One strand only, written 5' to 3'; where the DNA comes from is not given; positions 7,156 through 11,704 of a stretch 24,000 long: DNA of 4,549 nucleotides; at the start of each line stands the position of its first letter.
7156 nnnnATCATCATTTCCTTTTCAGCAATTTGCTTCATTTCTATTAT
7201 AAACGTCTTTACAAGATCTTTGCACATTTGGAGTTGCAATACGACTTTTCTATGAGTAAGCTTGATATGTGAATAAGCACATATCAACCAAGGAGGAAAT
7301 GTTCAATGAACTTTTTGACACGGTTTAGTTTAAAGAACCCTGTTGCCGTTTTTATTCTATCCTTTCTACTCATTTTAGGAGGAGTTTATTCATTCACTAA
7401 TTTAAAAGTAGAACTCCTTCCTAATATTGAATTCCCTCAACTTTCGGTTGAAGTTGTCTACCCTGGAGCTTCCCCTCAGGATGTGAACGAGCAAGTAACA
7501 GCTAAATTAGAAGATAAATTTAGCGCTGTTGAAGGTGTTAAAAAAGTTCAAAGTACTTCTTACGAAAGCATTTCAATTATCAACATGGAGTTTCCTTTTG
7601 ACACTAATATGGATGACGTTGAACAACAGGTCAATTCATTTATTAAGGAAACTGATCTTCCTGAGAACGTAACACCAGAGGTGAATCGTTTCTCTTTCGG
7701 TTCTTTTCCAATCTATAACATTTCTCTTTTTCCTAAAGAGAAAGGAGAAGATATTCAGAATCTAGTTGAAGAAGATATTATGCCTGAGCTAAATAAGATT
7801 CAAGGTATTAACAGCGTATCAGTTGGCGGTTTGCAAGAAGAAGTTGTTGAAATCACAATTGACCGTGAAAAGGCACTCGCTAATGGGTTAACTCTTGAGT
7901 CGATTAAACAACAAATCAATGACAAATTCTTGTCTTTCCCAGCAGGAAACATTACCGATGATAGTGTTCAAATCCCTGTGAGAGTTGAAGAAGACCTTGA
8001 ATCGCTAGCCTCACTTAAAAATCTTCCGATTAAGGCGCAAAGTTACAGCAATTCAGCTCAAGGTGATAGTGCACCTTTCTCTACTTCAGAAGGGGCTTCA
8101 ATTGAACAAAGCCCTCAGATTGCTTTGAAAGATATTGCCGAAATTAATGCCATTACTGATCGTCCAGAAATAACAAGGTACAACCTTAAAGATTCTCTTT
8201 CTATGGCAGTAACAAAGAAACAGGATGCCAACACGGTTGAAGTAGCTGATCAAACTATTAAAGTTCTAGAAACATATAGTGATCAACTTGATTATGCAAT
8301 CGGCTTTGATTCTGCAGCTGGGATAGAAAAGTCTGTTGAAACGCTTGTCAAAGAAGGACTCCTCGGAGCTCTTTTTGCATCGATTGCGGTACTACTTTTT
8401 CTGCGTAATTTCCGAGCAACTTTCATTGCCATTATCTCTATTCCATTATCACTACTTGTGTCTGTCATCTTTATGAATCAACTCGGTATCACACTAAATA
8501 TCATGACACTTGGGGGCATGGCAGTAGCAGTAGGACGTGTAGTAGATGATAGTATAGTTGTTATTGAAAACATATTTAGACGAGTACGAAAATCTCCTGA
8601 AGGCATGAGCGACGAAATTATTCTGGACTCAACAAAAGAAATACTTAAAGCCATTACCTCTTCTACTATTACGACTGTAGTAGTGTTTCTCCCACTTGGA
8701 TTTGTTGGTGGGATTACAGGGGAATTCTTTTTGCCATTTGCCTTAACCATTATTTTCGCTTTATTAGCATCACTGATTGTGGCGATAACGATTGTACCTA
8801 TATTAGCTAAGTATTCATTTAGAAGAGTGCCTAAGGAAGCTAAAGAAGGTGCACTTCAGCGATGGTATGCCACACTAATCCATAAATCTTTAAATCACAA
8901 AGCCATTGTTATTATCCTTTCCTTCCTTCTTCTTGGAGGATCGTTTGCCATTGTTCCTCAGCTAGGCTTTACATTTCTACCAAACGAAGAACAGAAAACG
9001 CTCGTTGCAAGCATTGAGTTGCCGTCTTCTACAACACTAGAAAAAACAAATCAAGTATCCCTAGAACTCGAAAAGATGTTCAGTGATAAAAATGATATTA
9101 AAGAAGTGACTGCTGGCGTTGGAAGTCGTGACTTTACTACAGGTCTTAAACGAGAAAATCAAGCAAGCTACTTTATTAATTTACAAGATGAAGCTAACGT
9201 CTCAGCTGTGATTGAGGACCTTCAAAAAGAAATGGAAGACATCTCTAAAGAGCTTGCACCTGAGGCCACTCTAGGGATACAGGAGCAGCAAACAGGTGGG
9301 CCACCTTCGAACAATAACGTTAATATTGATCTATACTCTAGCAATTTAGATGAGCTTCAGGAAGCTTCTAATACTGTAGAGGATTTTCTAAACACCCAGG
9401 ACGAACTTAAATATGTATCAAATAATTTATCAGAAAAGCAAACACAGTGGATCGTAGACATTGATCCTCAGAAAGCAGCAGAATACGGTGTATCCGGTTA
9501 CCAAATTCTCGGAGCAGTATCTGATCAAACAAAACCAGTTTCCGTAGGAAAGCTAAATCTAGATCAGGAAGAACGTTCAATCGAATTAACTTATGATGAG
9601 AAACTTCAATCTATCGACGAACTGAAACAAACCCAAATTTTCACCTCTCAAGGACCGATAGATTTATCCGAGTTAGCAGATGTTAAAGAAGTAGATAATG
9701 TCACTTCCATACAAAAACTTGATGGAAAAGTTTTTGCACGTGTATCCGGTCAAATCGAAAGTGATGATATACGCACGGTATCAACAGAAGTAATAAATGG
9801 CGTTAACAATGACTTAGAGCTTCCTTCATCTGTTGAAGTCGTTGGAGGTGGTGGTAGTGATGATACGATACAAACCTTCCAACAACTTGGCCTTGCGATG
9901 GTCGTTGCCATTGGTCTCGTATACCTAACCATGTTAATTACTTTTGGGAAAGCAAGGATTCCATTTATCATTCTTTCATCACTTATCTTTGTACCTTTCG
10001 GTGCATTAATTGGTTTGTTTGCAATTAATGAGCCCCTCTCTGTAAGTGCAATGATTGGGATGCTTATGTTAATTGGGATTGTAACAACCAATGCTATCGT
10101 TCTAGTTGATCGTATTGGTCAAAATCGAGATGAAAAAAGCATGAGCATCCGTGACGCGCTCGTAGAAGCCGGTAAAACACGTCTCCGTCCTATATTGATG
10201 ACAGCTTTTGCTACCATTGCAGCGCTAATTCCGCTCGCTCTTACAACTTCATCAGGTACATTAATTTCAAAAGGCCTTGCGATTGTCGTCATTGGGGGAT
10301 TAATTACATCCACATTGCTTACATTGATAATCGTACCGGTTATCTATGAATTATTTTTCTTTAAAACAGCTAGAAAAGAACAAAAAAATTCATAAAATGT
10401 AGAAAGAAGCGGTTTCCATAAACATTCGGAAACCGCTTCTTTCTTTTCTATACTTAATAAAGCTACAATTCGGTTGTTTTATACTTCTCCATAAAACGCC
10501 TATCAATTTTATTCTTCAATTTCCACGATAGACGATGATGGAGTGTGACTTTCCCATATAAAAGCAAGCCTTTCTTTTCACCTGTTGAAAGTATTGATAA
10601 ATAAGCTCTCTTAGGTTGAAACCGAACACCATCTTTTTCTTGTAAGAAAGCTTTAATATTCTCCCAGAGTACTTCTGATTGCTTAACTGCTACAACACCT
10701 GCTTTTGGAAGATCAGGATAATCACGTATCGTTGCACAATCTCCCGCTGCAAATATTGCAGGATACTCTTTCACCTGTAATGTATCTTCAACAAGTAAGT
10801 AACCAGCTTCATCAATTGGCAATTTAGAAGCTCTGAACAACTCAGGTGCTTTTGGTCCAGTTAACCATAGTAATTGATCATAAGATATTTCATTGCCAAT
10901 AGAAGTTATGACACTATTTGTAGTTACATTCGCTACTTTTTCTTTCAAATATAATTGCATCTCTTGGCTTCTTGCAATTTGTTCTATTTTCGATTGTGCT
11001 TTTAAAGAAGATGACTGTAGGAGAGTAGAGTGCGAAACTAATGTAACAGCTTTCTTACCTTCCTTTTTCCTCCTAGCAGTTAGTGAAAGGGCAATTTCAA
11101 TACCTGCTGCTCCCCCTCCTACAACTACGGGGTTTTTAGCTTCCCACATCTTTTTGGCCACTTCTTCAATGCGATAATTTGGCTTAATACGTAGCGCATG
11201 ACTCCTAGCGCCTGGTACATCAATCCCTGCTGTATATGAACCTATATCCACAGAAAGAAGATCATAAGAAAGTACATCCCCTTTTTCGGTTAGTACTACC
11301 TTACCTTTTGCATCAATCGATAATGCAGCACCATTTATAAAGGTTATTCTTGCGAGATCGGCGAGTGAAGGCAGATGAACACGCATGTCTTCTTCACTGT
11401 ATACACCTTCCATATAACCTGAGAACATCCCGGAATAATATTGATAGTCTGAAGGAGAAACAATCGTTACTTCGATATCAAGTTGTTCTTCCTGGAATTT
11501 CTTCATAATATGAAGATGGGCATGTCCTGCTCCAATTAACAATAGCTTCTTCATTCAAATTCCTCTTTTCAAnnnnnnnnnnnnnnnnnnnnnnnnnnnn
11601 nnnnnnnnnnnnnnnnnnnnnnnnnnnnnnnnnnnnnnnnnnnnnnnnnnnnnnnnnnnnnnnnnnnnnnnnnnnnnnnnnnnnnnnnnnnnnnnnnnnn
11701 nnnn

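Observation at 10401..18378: Eight-gene operon coupling a YnjBCD-type ABC importer to a TVP38/DedA protein, a YnjF-like CDP-alcohol phosphatidyltransferase and two flavoprotein oxidoreductases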

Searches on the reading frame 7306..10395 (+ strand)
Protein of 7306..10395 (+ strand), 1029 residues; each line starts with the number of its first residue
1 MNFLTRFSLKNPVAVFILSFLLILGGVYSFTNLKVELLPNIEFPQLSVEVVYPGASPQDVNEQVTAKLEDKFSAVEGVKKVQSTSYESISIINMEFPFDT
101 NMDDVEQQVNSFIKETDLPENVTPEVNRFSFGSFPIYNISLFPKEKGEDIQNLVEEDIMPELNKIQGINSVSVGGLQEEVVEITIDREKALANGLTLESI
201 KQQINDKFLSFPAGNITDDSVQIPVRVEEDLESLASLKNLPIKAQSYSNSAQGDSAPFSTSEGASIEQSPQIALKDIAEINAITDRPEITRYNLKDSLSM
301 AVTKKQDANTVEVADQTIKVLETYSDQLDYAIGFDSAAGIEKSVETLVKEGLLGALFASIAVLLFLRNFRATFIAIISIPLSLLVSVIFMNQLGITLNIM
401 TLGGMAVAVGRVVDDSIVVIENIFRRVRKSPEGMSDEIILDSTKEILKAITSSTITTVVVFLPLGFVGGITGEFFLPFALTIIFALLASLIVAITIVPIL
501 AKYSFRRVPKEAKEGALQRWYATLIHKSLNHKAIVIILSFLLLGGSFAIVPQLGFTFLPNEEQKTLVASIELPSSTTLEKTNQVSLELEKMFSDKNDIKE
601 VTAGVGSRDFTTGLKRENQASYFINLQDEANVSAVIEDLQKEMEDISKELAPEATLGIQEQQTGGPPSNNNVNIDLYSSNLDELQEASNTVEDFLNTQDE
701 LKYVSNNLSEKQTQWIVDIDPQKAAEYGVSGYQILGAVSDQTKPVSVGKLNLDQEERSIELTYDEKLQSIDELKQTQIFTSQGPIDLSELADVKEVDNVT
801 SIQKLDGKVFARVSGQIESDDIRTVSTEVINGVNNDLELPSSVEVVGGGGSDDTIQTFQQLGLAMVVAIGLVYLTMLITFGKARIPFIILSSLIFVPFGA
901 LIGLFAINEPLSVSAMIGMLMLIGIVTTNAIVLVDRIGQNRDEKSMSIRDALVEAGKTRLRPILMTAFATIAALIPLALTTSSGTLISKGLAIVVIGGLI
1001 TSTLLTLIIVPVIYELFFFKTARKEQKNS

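Call 9: search_protein_families(library=pfam, proteins=[window:7306-10395:+], max_evalue=0.001)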
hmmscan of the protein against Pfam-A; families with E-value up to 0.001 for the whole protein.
window:7306-10395:+ (1029 aa): 2 families
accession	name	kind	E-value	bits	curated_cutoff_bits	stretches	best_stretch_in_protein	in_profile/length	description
PF00873.25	ACR_tran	-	6.7e-208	693.2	28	1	5-1017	2-1020/1021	AcrB/AcrD/AcrF family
PF02355.23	SecD_SecF_C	-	1e-14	54.8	20.5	2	345-500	27-186/189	Protein export membrane protein SecD/SecF, C-terminal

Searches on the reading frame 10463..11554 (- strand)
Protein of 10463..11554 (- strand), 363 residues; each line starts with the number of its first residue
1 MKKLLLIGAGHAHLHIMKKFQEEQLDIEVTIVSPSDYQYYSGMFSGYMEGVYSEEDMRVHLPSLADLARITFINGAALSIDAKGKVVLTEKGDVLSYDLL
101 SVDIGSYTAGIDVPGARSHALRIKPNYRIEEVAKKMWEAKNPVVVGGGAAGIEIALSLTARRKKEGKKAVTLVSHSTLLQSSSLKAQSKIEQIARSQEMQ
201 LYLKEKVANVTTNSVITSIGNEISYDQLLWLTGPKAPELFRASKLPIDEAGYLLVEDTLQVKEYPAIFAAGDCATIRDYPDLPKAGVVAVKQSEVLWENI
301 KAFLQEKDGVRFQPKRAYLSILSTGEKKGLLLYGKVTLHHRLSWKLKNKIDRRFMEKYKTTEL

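Call 3: search_protein_families(library=pfam, proteins=[window:10463-11554:-], max_evalue=0.01)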
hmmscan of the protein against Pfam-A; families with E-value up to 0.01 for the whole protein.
window:10463-11554:- (363 aa): 5 families
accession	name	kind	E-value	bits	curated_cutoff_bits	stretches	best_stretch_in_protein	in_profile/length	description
PF07992.20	Pyr_redox_2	-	3.7e-29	102.5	26.1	1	3-291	2-289/291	Pyridine nucleotide-disulphide oxidoreductase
PF00070.33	Pyr_redox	-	1.4e-06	29.2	22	1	143-215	3-71/82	Pyridine nucleotide-disulphide oxidoreductase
PF13738.12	Pyr_redox_3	-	2.3e-05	24.2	30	1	102-271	130-305/305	Pyridine nucleotide-disulphide oxidoreductase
PF05834.18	Lycopene_cycl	-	0.00015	21.4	23.4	0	4-40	2-38/380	Lycopene cyclase protein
PF09953.15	DUF2187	-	0.0082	16.6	24.7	0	14-38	34-58/60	Uncharacterized protein conserved in bacteria (DUF2187)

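Call 4: search_protein_families(library=ncbifam, proteins=[window:10463-11554:-], max_evalue=0.01)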
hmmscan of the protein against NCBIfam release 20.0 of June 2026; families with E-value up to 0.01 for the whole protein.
window:10463-11554:- (363 aa): 30 families (the best 25 are shown)
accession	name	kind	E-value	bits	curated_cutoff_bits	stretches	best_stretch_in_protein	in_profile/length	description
TIGR03169.1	Nterm_to_SelD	hypoth_equivalog_domain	1.7e-87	294.1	310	1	4-358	2-365/365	pyridine nucleotide-disulfide oxidoreductase family protein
TIGR04369.1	fusion_not_SelD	hypoth_equivalog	2.5e-56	191.2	700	1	6-361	1-341/701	oxidoreductase/SelD-related fusion protein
NF003437.0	PRK04965.1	equivalog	2.8e-16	59.5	392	1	2-277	3-278/378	NADH:flavorubredoxin reductase NorW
NF049943.1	SQR_III_seleno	exception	6.8e-16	58.1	525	2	185-308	199-320/406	type III sulfide quinone reductase, selenoprotein subtype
NF045765.1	PhenlGlyoxDHPadH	equivalog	4.6e-15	55.4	475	1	3-279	4-282/416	NADH-dependent phenylglyoxylate dehydrogenase subunit epsilon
TIGR03385.1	CoA_CoA_reduc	equivalog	4e-14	52.2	578.8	1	96-278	103-287/439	CoA-disulfide reductase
TIGR02374.1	nitri_red_nirB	equivalog_domain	5.7e-14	51.5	578.35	1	6-278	3-282/794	nitrite reductase large subunit NirB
NF042949.2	3PPDioc_HcaD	equivalog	1.2e-11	44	450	1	2-278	2-280/386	3-phenylpropionate/cinnamic acid dioxygenase ferredoxin--NAD(+) reductase subunit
NF046103.1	NOXase_Strep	equivalog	8.2e-11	41.5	600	1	3-278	1-285/442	H2O-forming NADH oxidase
NF007123.0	PRK09564.1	equivalog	1.1e-09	37.5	458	1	130-278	138-288/444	CoA-disulfide reductase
NF011565.0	PRK14989.1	subfamily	2.6e-09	35.7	883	1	5-277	7-286/847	nitrite reductase large subunit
TIGR02053.1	MerA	equivalog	2.7e-09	36.5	454.45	1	70-278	104-312/465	mercury(II) reductase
NF010037.0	PRK13512.1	equivalog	1e-08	34.6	394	1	96-275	105-280/438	CoA-disulfide reductase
NF004943.0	PRK06292.2-1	equivalog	1.5e-08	33.9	432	1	59-301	92-329/456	dihydrolipoyl dehydrogenase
TIGR01350.1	lipoamide_DH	equivalog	3.4e-08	32.6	408.8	1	64-275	98-310/461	dihydrolipoyl dehydrogenase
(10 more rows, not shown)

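Call 22: search_solved_structures(query=window:10463-11554:-, max_evalue=0.001)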
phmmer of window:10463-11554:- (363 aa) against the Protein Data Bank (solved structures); distinct sequences matched with E-value up to 0.001: 44.
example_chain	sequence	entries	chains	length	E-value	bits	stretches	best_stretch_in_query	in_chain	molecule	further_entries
5na1_A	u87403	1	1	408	8.2e-15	58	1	2-133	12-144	NADH dehydrogenase-like protein SAOUHSC_00878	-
5na4_A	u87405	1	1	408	9.3e-15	57.8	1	2-133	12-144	NADH dehydrogenase-like protein SAOUHSC_00878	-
9ift_A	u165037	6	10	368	4.7e-14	55.5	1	70-314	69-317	FSP1 (tetrapod ancestor)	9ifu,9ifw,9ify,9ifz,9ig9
9qrt_A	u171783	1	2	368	6e-14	55.1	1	71-301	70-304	FSP1 (tetrapod ancestor; L323A mutant) bound to FAD and NAD+ and compound 2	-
7xpi_A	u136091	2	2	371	8.2e-14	54.7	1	71-330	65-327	Apoptosis inducing factor mitochondria associated 2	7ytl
4nwz_A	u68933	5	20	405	1.1e-13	54.3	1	4-125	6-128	FAD-dependent pyridine nucleotide-disulfide oxidoreductase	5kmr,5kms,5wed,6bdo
5kmp_A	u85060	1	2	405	1.4e-13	53.9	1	4-125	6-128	FAD-dependent pyridine nucleotide-disulfide oxidoreductase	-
8wik_A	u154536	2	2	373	2.1e-13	53.4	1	71-329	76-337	Ferroptosis suppressor protein 1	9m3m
8jsc_C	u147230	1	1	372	2.2e-13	53.3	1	71-329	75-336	Ferroptosis suppressor protein 1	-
8yo8_A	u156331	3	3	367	2.2e-13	53.3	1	70-329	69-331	Ferroptosis suppressor protein 1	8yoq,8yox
5kmq_A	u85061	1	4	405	6.7e-13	51.7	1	4-125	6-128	FAD-dependent pyridine nucleotide-disulfide oxidoreductase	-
9pxk_C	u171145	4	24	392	4.5e-11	45.7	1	3-334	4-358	NADH dehydrogenase-like protein YjlD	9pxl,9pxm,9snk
5voh_A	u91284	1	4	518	2.3e-09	40.1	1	3-285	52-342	NADH oxidase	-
5er0_A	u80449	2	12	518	4.5e-09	39.1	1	3-285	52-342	NADH oxidase | NAD(FAD)-dependent dehydrogenase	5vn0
1xhc_A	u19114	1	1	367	3.7e-08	36.1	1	3-301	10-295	NADH oxidase /nitrite reductase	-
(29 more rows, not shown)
